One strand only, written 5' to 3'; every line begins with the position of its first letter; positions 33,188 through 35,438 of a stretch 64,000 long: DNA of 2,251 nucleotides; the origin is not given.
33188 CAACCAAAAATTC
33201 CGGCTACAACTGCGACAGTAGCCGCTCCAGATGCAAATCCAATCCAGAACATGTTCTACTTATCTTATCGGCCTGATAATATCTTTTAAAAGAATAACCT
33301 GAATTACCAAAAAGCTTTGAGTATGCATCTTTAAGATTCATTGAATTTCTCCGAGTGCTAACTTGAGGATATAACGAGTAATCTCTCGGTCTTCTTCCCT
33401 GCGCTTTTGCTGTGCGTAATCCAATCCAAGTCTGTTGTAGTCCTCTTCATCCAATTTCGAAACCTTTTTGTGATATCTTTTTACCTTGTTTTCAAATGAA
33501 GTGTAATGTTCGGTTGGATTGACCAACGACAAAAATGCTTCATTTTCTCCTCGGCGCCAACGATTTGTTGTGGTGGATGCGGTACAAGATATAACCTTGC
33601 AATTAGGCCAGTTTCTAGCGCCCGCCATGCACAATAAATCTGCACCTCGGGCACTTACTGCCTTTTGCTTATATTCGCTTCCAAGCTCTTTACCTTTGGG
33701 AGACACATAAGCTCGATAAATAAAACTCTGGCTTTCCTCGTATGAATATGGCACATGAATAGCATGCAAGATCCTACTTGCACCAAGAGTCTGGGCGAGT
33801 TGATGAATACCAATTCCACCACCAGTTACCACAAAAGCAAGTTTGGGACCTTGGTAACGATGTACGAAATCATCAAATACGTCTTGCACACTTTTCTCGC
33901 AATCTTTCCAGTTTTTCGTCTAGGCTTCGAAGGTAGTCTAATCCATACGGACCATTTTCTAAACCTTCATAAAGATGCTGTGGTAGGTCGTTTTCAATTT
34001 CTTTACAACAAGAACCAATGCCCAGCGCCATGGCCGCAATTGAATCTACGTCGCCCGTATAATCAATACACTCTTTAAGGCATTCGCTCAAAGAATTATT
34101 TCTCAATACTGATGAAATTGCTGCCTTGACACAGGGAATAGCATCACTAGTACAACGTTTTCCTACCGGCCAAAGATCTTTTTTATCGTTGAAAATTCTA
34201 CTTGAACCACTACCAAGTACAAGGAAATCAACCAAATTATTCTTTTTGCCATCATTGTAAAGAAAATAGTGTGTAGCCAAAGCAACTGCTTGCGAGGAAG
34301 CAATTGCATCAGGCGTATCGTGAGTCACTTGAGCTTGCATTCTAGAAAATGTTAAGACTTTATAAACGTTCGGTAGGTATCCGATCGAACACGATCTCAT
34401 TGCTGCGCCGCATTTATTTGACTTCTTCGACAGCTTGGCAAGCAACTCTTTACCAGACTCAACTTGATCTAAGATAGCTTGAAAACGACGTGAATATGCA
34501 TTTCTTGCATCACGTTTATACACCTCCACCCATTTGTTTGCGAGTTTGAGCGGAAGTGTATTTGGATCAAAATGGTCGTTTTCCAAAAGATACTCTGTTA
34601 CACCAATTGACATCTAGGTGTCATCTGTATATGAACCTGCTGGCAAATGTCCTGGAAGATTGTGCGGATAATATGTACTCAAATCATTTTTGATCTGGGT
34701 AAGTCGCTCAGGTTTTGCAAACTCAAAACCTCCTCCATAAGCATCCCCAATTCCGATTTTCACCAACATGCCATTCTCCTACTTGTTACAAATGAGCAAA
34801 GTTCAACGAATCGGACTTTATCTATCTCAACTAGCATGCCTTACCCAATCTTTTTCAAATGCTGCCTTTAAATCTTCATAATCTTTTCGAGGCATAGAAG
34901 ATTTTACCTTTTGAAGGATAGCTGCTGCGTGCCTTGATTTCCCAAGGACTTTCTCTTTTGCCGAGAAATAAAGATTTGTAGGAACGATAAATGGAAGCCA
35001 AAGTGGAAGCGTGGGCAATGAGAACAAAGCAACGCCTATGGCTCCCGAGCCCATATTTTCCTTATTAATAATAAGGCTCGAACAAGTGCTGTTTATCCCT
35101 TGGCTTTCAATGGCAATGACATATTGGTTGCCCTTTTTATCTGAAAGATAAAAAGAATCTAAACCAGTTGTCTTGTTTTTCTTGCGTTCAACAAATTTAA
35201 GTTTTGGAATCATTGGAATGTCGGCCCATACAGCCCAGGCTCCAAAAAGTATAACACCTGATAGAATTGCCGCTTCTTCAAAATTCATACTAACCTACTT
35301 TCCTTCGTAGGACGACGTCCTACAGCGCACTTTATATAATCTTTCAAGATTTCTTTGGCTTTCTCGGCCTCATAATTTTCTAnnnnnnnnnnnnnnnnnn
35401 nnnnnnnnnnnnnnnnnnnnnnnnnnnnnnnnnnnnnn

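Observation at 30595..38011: Higher-GC island encoding an NAD+/ADP-ribose metabolism module (NAMPT, nucleotidyltransferase, ADP-ribosylglycohydrolase and partners)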

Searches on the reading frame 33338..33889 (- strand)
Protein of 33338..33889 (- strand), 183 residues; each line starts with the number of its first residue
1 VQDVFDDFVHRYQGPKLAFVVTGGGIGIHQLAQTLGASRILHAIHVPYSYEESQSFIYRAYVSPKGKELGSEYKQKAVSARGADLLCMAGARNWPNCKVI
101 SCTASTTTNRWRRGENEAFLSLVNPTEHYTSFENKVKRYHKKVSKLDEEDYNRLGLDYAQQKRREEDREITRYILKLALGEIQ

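Call 3: search_protein_families(library=pfam, proteins=[window:33338-33889:-], max_evalue=0.01)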
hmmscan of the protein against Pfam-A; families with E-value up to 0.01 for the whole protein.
window:33338-33889:- (183 aa): 0 families

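Call 11: search_protein_families(library=phrogs, proteins=[window:33338-33889:-], max_evalue=0.01)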
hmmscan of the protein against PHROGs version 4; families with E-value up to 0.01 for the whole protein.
window:33338-33889:- (183 aa): 0 families

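Call 12: search_protein_families(library=ncbifam, proteins=[window:33338-33889:-], max_evalue=0.01)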
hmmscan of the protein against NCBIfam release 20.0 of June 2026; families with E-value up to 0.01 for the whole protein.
window:33338-33889:- (183 aa): 0 families

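Call 47: find_homologous_proteins(query=window:33338-33889:-, max_evalue=0.001)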
Query window:33338-33889:- (183 aa): 16 proteins with E <= 0.001 among 51 candidates.
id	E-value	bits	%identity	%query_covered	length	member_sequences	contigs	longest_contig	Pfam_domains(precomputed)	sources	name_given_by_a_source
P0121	2.1e-119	414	100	100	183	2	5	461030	-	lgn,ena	-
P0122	8.7e-72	258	65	99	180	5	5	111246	-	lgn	-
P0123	1.6e-69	251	62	99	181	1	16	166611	-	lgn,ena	-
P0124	1.9e-63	231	60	99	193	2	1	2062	-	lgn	-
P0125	3.0e-62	227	61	99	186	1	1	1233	-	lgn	-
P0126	1.3e-61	225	57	97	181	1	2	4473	-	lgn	-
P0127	1.1e-58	216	60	99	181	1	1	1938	-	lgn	-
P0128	1.5e-58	215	55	98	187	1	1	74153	-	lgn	-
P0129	3.5e-58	214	57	99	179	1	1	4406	-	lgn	-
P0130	3.9e-55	204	54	98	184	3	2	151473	-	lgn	-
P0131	3.0e-50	188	52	95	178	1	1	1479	-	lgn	-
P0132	5.3e-49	184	47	96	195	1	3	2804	-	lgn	-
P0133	2.1e-45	173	48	98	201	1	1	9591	-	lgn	-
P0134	4.1e-43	165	51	95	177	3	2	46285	-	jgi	-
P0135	6.8e-43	164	47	97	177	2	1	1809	-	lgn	-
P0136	2.5e-34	136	42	92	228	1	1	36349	-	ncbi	-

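Call 50: search_solved_structures(query=A3, max_evalue=10, show_alignments=3)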
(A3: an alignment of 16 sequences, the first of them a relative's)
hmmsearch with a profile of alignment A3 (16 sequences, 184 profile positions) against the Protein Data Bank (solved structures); distinct sequences matched with E-value up to 10: 1.
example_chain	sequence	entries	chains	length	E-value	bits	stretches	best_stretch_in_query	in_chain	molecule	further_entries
6mr3_A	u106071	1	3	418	0.88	12.7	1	28-87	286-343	Putative competence-damage inducible protein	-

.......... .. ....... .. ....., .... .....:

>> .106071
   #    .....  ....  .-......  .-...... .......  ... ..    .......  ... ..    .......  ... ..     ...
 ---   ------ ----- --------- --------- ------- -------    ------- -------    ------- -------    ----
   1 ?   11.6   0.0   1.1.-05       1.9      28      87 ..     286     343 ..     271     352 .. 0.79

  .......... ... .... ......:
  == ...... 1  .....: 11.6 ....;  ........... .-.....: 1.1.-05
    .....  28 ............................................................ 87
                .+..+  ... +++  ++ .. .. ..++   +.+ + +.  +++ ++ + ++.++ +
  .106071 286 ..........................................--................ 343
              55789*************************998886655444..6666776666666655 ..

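Call 55: predict_structure(alignment_id=A3)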
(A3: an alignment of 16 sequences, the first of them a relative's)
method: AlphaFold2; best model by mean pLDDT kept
length: 183 residues; sequences in the alignment: 16
mean_pLDDT: 92.9   pTM: 0.89
mean pLDDT of the five models: 92.9, 92.3, 91.7, 90.8, 90.7
residues with pLDDT >= 90: 143; 70-90: 32; 50-70: 8; < 50: 0
segments of 3 or more residues with pLDDT < 50: none
pLDDT, mean of each block of 10 residues (from residue 1): 96 98 95 97 95 96 92 95 97 96 93 92 80 83 90 86 94 98 89
secondary structure, 60 per line:
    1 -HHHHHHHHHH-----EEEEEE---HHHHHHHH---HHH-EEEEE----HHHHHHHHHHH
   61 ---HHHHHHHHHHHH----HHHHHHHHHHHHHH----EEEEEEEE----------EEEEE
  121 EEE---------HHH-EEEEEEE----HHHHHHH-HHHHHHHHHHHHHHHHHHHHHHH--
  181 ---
elements in order: H2-11 E17-22 H26-33 E41-45 H50-60 H64-75 H80-93 E98-105 E116-123 E137-143 H148-154 H156-178

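Call 59: fold_search(model_id=the predicted structure, library=pdb)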
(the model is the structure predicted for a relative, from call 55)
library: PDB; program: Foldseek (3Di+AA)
matches with E <= 10: 730; with E <= 0.001: 21
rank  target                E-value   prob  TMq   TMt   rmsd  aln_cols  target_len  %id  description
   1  4ct8_A                6.2e-07  1.00  0.60  0.30   4.2       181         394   14  Competence or damage-inducible protein CinA from Thermus thermophilus (released 2014-10-15)
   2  4uux_A                7.9e-07  1.00  0.60  0.30   4.3       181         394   14  Competence or damage-inducible protein CinA from Thermus thermophilus (released 2014-10-15)
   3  6mr3_C                1.3e-06  1.00  0.55  0.44   7.8       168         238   17  Crystal structure of the competence-damaged protein (CinA) superfamily protein from Streptococcus mutans (released 2018-10-24)
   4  5kvk                  2.5e-06  1.00  0.61  0.68   4.6       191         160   10  Crystal structure of the Competence-Damaged Protein (CinA) Superfamily Protein KP700603 from Klebsiella pneumoniae 70060 (released 2016-08-03)
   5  2a9s_B                3.4e-06  1.00  0.64  0.70   3.8       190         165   13  The crystal structure of competence/damage inducible protein CihA from Agrobacterium tumefaciens (released 2005-07-19)
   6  4cta_A                3.6e-06  1.00  0.59  0.30   4.3       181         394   14  Competence or damage-inducible protein CinA from Thermus thermophilus (released 2014-10-15)
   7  6mr3_A                3.6e-06  1.00  0.55  0.42   7.9       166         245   17  Crystal structure of the competence-damaged protein (CinA) superfamily protein from Streptococcus mutans (released 2018-10-24)
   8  2a9s_A                4.9e-06  1.00  0.61  0.66   3.9       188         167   13  The crystal structure of competence/damage inducible protein CihA from Agrobacterium tumefaciens (released 2005-07-19)
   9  5vu3_A                4.9e-06  1.00  0.58  0.62   4.2       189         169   13  Crystal structure of the competence-damaged protein (CinA) superfamily protein ECL_02051 from Enterobacter cloacae (released 2017-06-14)
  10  5kol_A                4.9e-06  1.00  0.54  0.56   5.0       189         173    9  Crystal structure of the competence-damaged protein (CinA) superfamily protein ECK1530/EC0983 from Escherichia coli (released 2016-07-27)
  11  5vu3_C                5.2e-06  1.00  0.60  0.65   4.1       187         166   11  Crystal structure of the competence-damaged protein (CinA) superfamily protein ECL_02051 from Enterobacter cloacae (released 2017-06-14)
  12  5vu3_D                5.2e-06  1.00  0.59  0.63   4.2       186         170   11  Crystal structure of the competence-damaged protein (CinA) superfamily protein ECL_02051 from Enterobacter cloacae (released 2017-06-14)
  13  4ct8_B                5.2e-06  1.00  0.60  0.31   4.2       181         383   14  Competence or damage-inducible protein CinA from Thermus thermophilus (released 2014-10-15)
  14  5vu3_H                5.2e-06  1.00  0.56  0.61   4.6       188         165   13  Crystal structure of the competence-damaged protein (CinA) superfamily protein ECL_02051 from Enterobacter cloacae (released 2017-06-14)
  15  5vu3_E                5.5e-06  1.00  0.60  0.64   4.0       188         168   12  Crystal structure of the competence-damaged protein (CinA) superfamily protein ECL_02051 from Enterobacter cloacae (released 2017-06-14)
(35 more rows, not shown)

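Call 66: search_protein_families(library=padloc, proteins=[window:33338-33889:-], max_evalue=0.01)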
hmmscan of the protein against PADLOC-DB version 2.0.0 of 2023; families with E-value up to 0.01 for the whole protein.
window:33338-33889:- (183 aa): 0 families

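Call 106: find_encoding_contigs(protein=P0136, flank=6000, max_places=1)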
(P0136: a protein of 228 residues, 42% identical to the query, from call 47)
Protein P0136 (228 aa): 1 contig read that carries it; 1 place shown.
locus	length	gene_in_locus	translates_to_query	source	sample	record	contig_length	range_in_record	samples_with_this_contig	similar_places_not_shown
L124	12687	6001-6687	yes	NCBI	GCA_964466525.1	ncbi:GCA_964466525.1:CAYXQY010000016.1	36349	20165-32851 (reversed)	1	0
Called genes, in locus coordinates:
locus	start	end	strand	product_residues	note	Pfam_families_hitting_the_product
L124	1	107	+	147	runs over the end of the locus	PF08719:NADAR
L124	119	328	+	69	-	-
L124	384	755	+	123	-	PF00565:SNase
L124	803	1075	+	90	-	-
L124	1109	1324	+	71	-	-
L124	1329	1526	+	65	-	-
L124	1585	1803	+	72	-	-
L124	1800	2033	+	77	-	-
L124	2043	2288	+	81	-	-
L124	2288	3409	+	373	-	PF21189:PHA02142, PF09414:RNA_ligase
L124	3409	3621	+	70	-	-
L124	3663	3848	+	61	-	-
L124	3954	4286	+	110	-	PF01521:Fe-S_biosyn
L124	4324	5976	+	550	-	PF18127:NAMPT_N (faint), PF04095:NAPRTase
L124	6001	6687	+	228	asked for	-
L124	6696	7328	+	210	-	-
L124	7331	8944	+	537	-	-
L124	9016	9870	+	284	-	-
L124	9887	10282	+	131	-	-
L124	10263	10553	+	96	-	PF09394:Inhibitor_I42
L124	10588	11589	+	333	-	-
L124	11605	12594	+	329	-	-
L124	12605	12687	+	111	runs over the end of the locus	-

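Call 107: find_encoding_contigs(protein=P0134, flank=6000, max_places=1)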
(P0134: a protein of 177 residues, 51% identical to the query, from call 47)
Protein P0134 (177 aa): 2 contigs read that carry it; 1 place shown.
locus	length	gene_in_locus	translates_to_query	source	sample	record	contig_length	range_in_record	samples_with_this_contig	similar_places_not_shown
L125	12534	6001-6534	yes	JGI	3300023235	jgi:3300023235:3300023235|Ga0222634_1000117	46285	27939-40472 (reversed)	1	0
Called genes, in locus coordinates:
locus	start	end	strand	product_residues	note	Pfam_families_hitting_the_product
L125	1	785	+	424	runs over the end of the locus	-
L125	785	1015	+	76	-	-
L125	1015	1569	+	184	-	-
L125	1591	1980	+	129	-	PF01521:Fe-S_biosyn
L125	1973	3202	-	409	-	-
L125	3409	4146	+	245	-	-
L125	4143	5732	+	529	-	PF04095:NAPRTase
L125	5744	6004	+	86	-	-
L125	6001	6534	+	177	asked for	-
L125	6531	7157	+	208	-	PF01467:CTP_transf_like (weak)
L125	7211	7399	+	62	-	-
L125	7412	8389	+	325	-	PF01145:Band_7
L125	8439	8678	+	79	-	PF17653:DUF5522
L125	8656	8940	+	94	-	PF09394:Inhibitor_I42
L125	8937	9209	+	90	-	PF00166:Cpn10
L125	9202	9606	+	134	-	-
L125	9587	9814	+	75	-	-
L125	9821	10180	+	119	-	PF00889:EF_TS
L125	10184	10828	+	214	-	PF26820:Phage_T4_Y00F (weak)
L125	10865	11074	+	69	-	-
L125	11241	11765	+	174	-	-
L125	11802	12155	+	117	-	-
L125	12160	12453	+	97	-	-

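Call 114: find_encoding_contigs(protein=P0123, flank=5000, max_places=1)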
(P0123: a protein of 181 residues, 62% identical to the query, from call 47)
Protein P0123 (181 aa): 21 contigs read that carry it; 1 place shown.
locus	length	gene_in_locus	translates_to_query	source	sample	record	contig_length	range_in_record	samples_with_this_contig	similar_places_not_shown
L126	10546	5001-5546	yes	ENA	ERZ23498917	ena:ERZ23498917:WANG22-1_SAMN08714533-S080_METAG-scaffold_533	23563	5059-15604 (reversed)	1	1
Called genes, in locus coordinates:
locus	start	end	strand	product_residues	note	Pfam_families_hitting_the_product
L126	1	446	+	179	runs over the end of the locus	PF13392:HNH_3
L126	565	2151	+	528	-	PF18127:NAMPT_N (faint), PF04095:NAPRTase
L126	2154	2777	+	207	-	PF01909:NTP_transf_2 (weak)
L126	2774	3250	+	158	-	-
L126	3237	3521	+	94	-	-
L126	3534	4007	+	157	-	-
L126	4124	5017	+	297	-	PF03747:ADP_ribosyl_GH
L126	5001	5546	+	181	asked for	-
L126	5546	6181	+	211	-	PF01467:CTP_transf_like (weak)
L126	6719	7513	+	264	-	-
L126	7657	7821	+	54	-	-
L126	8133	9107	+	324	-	PF01145:Band_7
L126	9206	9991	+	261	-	-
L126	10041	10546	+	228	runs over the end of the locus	PF04402:SIMPL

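Call 115: find_encoding_contigs(protein=P0128, flank=5000, max_places=1)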
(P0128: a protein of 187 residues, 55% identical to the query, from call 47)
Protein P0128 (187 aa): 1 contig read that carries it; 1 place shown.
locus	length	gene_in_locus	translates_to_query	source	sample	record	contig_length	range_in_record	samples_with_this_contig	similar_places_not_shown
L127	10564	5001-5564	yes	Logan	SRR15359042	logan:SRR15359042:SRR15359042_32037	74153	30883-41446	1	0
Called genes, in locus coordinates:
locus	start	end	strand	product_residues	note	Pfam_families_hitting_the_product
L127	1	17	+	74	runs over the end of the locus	-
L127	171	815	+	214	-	PF13393:tRNA-synt_His, PF00587:tRNA-synt_2b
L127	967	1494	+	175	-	PF01521:Fe-S_biosyn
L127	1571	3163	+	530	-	PF04095:NAPRTase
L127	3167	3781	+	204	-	-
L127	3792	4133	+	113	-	-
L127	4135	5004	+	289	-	PF03747:ADP_ribosyl_GH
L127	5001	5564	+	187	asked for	-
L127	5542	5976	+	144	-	-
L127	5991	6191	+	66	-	-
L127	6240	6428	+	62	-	-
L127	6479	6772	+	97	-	PF13619:KTSC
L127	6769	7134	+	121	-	-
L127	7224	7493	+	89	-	-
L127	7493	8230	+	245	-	PF00657:Lipase_GDSL (faint), PF04311:DUF459 (faint), PF13472:Lipase_GDSL_2 (weak)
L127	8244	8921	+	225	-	PF01464:SLT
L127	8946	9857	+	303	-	-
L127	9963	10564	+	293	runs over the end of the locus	-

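Call 116: find_encoding_contigs(protein=P0130, flank=5000, max_places=1)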
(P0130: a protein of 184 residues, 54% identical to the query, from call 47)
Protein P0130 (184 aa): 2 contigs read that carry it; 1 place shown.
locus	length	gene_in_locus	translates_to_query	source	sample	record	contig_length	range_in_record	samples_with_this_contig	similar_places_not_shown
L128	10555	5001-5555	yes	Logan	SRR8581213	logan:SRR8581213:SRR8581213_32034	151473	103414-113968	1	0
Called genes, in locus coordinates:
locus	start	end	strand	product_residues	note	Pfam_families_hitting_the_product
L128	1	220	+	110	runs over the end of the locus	PF01521:Fe-S_biosyn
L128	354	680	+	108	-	-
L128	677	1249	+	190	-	-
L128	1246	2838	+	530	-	PF04095:NAPRTase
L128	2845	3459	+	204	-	-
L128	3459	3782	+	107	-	-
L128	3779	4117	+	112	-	-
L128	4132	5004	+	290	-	PF03747:ADP_ribosyl_GH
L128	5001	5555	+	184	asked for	-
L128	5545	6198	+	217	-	-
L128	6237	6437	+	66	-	-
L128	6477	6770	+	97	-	PF13619:KTSC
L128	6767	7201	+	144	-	-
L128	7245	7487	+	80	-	-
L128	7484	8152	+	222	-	PF00657:Lipase_GDSL (weak), PF13472:Lipase_GDSL_2 (weak)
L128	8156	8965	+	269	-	PF01464:SLT (weak)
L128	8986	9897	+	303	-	-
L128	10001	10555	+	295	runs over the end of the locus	-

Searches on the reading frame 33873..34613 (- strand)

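Call 3: search_protein_families(library=pfam, proteins=[window:33873-34613:-], max_evalue=0.01)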
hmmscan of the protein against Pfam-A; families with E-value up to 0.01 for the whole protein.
window:33873-34613:- (246 aa): 1 family
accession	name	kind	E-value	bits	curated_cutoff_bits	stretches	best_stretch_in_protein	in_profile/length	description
PF03747.19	ADP_ribosyl_GH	-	6.1e-23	82.3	26.2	1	1-199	54-274/287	ADP-ribosylglycohydrolase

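Call 11: search_protein_families(library=phrogs, proteins=[window:33873-34613:-], max_evalue=0.01)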
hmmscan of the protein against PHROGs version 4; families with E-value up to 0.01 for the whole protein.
window:33873-34613:- (246 aa): 2 families
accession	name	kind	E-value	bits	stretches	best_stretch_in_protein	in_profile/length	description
phrog_6572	-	other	1.2e-11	45.4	1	1-200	60-271/325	ADP-ribosylglycohydrolase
phrog_22100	-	unknown function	0.0033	17.8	0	45-109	95-159/306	-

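Call 12: search_protein_families(library=ncbifam, proteins=[window:33873-34613:-], max_evalue=0.01)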
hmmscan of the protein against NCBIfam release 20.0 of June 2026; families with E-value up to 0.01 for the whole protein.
window:33873-34613:- (246 aa): 3 families
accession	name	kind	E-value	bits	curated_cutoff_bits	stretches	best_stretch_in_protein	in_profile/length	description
TIGR02662.1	dinitro_DRAG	equivalog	8.2e-06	25.2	337.05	1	1-200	59-250/287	ADP-ribosyl-[dinitrogen reductase] hydrolase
NF041672.1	ADPriboarghdlase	equivalog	0.0007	18.5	490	1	49-197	170-322/361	ADP-ribosylarginine hydrolase Tri1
TIGR02933.1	nifM_nitrog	equivalog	0.002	18.1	168.2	1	34-80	135-181/256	nitrogen fixation protein NifM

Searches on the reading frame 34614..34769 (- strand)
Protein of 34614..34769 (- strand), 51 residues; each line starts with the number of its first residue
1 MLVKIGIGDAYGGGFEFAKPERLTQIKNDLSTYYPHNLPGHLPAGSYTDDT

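Call 3: search_protein_families(library=pfam, proteins=[window:34614-34769:-], max_evalue=0.01)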
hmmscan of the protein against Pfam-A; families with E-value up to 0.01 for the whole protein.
window:34614-34769:- (51 aa): 1 family
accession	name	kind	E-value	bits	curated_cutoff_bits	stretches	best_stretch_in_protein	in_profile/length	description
PF03747.19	ADP_ribosyl_GH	-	1.4e-05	25.3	26.2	1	7-51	8-52/287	ADP-ribosylglycohydrolase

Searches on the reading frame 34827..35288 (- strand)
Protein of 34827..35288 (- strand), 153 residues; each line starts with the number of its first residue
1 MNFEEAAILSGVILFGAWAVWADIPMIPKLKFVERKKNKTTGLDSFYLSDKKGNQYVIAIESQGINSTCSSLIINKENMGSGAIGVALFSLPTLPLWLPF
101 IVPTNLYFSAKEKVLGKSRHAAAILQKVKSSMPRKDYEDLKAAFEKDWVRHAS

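Call 3: search_protein_families(library=pfam, proteins=[window:34827-35288:-], max_evalue=0.01)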
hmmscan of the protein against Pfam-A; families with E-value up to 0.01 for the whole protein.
window:34827-35288:- (153 aa): 0 families

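Call 11: search_protein_families(library=phrogs, proteins=[window:34827-35288:-], max_evalue=0.01)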
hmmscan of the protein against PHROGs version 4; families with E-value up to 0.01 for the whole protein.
window:34827-35288:- (153 aa): 0 families

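Call 12: search_protein_families(library=ncbifam, proteins=[window:34827-35288:-], max_evalue=0.01)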
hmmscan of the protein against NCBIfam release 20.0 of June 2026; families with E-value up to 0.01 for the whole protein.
window:34827-35288:- (153 aa): 0 families

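Call 66: search_protein_families(library=padloc, proteins=[window:34827-35288:-], max_evalue=0.01)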
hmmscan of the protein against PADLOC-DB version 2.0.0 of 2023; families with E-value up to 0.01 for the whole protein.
window:34827-35288:- (153 aa): 0 families
